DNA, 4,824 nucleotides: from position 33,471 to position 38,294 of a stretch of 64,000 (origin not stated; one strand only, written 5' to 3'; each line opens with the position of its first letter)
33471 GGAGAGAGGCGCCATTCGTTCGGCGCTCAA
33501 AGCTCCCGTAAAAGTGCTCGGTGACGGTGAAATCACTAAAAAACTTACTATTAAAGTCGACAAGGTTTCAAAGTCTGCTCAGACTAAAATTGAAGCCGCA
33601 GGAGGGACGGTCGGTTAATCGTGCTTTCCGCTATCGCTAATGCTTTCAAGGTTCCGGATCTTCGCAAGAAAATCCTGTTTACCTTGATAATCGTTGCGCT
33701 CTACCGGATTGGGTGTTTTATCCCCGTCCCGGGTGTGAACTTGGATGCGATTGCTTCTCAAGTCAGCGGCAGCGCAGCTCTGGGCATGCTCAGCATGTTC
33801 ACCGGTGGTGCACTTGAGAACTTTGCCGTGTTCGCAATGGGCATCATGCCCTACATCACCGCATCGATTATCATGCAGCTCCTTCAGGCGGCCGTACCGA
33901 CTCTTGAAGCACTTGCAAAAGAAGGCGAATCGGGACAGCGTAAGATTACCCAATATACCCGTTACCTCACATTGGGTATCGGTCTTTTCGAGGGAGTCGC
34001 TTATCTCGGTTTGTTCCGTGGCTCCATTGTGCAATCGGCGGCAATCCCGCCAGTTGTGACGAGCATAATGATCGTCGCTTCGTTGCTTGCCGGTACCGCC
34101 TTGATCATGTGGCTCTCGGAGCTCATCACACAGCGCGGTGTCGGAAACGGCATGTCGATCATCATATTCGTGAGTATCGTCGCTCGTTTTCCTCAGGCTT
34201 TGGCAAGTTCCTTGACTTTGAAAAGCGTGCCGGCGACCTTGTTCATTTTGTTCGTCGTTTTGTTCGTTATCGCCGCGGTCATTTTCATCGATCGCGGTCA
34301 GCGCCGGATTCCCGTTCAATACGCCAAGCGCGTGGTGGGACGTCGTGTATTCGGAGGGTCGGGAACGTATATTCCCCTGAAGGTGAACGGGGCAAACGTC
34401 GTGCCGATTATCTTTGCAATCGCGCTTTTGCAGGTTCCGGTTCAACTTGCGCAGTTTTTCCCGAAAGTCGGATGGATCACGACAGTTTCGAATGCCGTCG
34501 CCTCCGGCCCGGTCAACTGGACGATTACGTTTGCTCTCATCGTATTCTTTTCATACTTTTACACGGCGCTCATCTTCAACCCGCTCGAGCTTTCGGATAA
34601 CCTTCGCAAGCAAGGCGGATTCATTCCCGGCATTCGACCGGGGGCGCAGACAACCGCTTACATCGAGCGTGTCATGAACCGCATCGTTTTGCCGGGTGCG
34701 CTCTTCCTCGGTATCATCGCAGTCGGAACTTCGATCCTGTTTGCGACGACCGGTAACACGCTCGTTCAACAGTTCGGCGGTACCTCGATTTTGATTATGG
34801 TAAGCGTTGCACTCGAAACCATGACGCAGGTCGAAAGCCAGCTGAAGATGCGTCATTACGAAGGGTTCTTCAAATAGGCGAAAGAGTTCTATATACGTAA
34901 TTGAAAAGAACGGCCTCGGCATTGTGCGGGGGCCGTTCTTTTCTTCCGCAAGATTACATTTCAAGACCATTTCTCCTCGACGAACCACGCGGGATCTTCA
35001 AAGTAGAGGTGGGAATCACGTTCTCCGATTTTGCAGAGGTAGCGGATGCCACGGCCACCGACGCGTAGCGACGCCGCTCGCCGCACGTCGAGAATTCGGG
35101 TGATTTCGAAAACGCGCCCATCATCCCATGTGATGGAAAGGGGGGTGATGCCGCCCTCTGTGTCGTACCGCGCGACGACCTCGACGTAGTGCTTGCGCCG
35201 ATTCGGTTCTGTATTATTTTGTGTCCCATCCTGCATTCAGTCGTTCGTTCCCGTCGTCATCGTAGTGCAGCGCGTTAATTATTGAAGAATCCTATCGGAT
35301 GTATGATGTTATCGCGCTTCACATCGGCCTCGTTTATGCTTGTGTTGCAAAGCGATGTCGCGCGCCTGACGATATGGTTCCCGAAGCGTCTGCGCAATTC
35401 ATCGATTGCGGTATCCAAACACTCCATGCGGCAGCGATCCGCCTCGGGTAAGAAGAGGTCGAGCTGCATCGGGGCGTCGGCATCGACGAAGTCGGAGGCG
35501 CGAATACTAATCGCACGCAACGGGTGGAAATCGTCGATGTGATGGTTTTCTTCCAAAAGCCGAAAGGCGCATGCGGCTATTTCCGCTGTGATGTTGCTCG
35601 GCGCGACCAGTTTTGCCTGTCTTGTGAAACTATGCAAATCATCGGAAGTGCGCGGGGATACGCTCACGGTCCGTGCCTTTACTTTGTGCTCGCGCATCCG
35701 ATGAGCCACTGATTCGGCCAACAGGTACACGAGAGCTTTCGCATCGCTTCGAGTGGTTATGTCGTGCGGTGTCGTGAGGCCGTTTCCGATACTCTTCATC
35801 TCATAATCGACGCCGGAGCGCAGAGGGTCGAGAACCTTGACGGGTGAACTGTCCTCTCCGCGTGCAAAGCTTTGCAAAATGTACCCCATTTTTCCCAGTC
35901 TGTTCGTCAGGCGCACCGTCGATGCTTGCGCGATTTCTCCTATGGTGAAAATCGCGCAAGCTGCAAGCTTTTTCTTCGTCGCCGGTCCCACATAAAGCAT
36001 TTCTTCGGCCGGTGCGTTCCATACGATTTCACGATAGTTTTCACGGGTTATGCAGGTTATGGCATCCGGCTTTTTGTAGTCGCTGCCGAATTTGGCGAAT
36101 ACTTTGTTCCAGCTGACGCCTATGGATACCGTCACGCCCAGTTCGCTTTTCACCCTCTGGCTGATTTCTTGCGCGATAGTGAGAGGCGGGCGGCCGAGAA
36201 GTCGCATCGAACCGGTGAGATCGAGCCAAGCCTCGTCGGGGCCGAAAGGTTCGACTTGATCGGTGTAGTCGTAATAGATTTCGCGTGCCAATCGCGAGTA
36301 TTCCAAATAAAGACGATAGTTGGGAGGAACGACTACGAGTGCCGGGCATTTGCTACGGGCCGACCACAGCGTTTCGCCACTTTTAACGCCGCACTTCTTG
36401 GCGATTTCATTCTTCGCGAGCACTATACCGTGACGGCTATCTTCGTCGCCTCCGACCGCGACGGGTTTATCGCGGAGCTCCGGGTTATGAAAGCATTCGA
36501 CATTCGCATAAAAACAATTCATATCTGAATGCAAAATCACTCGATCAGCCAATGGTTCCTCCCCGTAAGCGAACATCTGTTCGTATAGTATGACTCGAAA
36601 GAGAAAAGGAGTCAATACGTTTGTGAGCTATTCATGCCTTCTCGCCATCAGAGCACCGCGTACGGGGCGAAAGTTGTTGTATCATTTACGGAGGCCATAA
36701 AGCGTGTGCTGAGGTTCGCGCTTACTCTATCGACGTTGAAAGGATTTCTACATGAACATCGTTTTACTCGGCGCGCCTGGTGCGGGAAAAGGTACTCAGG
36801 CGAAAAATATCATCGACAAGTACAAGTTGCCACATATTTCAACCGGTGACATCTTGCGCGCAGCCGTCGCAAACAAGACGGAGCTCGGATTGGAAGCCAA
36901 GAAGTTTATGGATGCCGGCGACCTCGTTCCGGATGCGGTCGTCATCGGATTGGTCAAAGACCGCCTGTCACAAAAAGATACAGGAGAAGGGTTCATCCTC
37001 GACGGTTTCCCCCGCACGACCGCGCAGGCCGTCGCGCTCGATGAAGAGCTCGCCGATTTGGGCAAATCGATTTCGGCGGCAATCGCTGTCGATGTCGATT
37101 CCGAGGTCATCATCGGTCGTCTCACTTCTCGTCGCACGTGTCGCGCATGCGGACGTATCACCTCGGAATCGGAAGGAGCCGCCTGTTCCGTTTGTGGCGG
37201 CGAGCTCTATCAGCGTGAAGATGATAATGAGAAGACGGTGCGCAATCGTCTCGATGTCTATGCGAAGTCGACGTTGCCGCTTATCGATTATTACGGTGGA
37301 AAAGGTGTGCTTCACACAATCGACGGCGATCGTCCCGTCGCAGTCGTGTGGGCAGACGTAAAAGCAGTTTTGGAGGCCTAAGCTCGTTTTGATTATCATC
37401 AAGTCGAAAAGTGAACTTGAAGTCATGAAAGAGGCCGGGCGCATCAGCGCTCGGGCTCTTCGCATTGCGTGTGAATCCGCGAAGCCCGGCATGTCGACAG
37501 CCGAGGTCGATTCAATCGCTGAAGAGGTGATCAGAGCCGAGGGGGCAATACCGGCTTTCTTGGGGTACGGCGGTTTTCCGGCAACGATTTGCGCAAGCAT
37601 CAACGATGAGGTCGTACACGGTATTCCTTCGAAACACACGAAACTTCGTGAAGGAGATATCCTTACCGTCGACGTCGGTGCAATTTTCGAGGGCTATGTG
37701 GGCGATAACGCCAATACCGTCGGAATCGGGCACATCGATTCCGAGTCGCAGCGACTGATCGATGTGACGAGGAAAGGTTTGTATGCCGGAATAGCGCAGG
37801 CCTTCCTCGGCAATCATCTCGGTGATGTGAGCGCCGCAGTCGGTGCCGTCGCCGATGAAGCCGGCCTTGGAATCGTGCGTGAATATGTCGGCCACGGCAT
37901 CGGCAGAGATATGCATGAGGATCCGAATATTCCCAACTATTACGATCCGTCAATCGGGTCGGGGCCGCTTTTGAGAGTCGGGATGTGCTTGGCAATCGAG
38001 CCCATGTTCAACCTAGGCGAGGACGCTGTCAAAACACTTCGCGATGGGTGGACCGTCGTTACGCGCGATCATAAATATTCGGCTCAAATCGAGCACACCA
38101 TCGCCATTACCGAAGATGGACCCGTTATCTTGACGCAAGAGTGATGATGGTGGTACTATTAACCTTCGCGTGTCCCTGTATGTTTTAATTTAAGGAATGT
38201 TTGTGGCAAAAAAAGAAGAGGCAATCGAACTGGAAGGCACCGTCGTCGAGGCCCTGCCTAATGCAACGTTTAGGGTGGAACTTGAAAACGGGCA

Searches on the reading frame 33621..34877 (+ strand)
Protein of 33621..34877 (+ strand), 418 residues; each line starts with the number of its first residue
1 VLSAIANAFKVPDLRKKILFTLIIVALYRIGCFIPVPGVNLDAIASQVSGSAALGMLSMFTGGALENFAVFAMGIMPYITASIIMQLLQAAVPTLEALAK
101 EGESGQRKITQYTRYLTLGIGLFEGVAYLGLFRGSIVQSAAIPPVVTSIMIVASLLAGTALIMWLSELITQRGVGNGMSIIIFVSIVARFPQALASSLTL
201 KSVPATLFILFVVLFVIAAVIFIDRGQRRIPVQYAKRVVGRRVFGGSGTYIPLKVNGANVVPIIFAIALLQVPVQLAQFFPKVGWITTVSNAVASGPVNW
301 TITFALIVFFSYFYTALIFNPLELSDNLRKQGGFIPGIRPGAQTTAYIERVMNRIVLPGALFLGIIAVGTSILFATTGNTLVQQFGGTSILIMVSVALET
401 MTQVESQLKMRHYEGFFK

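Call 62: search_protein_families(library=pfam, max_evalue=0.00001, proteins=[window:33621-34877:+])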
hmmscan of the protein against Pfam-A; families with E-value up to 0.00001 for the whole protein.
window:33621-34877:+ (418 aa): 1 family
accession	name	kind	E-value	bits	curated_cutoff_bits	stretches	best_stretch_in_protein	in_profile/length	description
PF00344.25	SecY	-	5.9e-105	351.4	32.2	1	70-401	2-306/306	SecY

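Call 63: find_related_loci(query=window:33621-34877:+, collection=genome_contigs, flank=1000)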
Query window:33621-34877:+ (418 aa) in genome_contigs; peptide patterns used: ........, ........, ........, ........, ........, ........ (x = any residue, [..] = any of these).
600 stretches matched a pattern (row limit reached: there are more); 546 encode a relative of the query (tblastn E <= 1e-3); the best 80 are kept; 80 distinct loci.
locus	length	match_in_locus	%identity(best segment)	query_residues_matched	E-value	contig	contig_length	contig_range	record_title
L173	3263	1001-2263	67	1-418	0e+0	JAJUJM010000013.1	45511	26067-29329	MAG: Actinomycetota bacterium isolate bin117 k141_44631_length_45511_cov_20.2567, whole genome shotgun sequence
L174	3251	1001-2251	65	1-418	0e+0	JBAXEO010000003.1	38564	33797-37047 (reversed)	MAG: Coriobacteriia bacterium isolate ELA247 MAG247_3, whole genome shotgun sequence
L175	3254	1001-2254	61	1-418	6e-170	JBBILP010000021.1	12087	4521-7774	MAG: Actinomycetota bacterium isolate BQS170218_bin_211 NODE_3570_length_12087_cov_2.42007, whole genome shotgun sequenc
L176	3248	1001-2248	61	1-418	3e-169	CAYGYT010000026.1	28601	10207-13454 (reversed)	MAG TPA_asm: uncultured Eubacteriales bacterium isolate ERP119294_co1_304 genome assembly, contig: NODE_1860_length_2860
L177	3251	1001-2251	63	1-418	5e-165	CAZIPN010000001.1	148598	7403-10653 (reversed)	MAG TPA_asm: uncultured Eubacteriales bacterium isolate SRP185410_co2_410 genome assembly, contig: NODE_47_length_148598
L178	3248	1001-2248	60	1-418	1e-164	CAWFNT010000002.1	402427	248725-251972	MAG: uncultured Actinomycetes bacterium isolate MFD05942.bin.3.284 genome assembly, contig: contig_25005, whole genome s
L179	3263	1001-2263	54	1-418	6e-143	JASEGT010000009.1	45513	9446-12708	MAG: Actinomycetota bacterium isolate Yes70-03 NODE_9_length_45513_cov_5.338994, whole genome shotgun sequence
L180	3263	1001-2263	54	1-418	1e-142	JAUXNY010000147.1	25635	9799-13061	MAG: Candidatus Aquicultor sp. isolate C1_metabat.bin.19 C1_k141_114689, whole genome shotgun sequence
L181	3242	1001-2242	53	1-418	1e-139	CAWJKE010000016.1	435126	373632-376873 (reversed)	MAG: uncultured Actinomycetota bacterium isolate MFD05942.bin.1.451 genome assembly, contig: contig_941, whole genome sh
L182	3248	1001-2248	52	1-418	6e-139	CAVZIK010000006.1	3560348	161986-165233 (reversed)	MAG: uncultured Actinomycetes bacterium isolate MFD02416.bin.1.65 genome assembly, contig: contig_18476, whole genome sh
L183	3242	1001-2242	52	1-418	3e-137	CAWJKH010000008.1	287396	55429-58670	MAG: uncultured Actinomycetota bacterium isolate MFD05942.bin.2.111 genome assembly, contig: contig_93507, whole genome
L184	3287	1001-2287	54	1-418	3e-137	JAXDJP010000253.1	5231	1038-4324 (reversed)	MAG: Actinomycetota bacterium isolate BP_574 scaffold_3120521, whole genome shotgun sequence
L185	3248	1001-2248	53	1-418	1e-135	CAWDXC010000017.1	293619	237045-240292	MAG: uncultured Actinomycetes bacterium isolate MFD05942.bin.1.358 genome assembly, contig: contig_43316, whole genome s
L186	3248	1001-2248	52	1-418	2e-134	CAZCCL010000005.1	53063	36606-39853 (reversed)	MAG TPA_asm: uncultured Gaiellales bacterium isolate SRP185410_co2_381 genome assembly, contig: NODE_554_length_53063_co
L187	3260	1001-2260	51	1-418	6e-134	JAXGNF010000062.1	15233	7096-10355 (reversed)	MAG: Thermoleophilia bacterium isolate AnMBR.bin25 bin25_62, whole genome shotgun sequence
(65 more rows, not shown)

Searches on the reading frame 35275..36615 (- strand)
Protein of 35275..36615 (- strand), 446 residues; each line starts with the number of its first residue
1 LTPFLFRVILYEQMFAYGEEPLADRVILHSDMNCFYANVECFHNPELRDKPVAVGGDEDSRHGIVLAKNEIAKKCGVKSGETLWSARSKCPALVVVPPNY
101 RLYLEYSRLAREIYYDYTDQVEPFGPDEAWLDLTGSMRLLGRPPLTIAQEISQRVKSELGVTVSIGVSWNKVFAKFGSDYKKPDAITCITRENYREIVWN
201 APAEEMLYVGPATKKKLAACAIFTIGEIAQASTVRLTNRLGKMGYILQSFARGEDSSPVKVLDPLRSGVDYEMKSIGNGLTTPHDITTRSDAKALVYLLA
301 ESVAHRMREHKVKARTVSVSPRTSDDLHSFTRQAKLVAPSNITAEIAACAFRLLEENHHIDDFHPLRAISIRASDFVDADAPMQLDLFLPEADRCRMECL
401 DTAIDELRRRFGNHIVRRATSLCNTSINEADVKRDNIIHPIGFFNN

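Call 62: search_protein_families(library=pfam, max_evalue=0.00001, proteins=[window:35275-36615:-])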
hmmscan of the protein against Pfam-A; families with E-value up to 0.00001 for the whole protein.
window:35275-36615:- (446 aa): 2 families
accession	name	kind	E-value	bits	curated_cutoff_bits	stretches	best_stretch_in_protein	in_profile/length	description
PF00817.25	IMS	-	1.1e-41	142.6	23.2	1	31-178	2-147/148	impB/mucB/samB family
PF11799.13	IMS_C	-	2.3e-23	83.1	20.7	1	274-387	2-109/109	impB/mucB/samB family C-terminal domain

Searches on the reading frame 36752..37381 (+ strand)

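Call 62: search_protein_families(library=pfam, max_evalue=0.00001, proteins=[window:36752-37381:+])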
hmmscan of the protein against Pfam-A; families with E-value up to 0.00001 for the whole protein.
window:36752-37381:+ (209 aa): 2 families
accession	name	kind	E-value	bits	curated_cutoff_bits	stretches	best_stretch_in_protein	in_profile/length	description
PF00406.28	ADK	-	2.1e-55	187.4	26.8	1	5-185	1-150/151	Adenylate kinase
PF13207.12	AAA_17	-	5.3e-29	101.7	27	1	6-129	1-124/136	AAA domain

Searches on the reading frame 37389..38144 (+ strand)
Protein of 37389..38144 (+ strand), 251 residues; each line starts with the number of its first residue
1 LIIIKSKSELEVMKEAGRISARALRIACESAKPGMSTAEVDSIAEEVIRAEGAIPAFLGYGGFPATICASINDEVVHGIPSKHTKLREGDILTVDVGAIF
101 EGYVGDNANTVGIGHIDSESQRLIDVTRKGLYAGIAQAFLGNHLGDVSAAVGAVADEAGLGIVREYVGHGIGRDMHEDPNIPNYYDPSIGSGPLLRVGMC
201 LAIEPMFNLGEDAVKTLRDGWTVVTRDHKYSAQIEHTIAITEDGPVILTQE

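Call 62: search_protein_families(library=pfam, max_evalue=0.00001, proteins=[window:37389-38144:+])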
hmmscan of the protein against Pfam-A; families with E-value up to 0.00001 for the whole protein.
window:37389-38144:+ (251 aa): 1 family
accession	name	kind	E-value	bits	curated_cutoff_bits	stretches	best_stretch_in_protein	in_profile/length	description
PF00557.29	Peptidase_M24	-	1.1e-49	169.5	23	1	12-242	2-208/208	Metallopeptidase family M24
